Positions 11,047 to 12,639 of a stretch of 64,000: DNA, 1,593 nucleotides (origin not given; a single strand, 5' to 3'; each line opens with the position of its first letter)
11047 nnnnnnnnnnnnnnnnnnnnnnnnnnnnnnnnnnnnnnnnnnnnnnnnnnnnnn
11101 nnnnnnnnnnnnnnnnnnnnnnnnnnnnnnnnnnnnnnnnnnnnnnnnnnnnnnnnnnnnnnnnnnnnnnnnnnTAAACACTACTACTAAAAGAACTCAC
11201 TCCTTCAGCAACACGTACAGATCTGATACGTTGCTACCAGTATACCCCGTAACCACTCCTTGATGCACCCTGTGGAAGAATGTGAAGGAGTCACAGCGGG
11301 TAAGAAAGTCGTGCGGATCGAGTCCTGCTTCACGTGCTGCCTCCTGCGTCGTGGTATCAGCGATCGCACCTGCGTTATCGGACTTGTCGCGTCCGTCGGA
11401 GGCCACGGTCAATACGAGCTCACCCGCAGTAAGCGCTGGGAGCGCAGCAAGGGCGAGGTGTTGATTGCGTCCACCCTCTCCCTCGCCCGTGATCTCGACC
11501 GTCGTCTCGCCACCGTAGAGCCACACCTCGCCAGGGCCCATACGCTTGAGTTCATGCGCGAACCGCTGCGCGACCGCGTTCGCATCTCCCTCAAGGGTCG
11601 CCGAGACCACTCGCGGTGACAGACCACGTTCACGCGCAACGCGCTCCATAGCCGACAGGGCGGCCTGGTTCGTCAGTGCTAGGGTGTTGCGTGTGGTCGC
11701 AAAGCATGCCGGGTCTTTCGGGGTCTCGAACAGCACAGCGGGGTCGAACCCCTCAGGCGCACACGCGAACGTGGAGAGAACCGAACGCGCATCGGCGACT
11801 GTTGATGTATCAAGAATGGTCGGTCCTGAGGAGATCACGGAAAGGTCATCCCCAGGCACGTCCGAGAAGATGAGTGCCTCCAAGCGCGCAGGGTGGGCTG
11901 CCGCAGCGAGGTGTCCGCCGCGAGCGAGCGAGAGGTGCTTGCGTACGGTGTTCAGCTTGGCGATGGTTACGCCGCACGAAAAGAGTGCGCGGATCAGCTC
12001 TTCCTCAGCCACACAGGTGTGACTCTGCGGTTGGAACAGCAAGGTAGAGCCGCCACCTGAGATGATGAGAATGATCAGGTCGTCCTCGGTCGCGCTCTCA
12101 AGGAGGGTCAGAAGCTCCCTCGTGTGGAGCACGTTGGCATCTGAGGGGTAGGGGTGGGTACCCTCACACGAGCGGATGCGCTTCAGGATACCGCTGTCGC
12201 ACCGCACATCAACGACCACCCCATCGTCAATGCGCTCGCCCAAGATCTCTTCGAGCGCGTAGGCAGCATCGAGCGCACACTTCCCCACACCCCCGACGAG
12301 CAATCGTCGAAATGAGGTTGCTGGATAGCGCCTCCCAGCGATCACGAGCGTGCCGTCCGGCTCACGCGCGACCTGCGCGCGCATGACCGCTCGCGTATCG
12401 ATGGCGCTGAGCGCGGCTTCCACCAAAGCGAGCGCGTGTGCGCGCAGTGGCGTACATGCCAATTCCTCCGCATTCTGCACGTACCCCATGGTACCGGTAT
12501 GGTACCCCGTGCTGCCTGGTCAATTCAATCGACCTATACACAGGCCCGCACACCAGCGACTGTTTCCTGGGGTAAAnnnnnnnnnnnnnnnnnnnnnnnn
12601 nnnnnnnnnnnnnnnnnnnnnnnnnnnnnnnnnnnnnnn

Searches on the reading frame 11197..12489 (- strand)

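Call 54: search_protein_families(library=pfam, proteins=[window:11197-12489:-], max_evalue=0.001)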
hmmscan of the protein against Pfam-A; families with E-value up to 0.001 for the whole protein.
window:11197-12489:- (430 aa): 2 families
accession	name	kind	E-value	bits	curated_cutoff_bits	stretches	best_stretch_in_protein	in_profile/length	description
PF13660.11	DUF4147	-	1.5e-56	192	23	1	19-244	2-223/234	Domain of unknown function (DUF4147)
PF05161.18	MOFRL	-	2.1e-28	99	28.3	1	322-423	2-106/106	MOFRL family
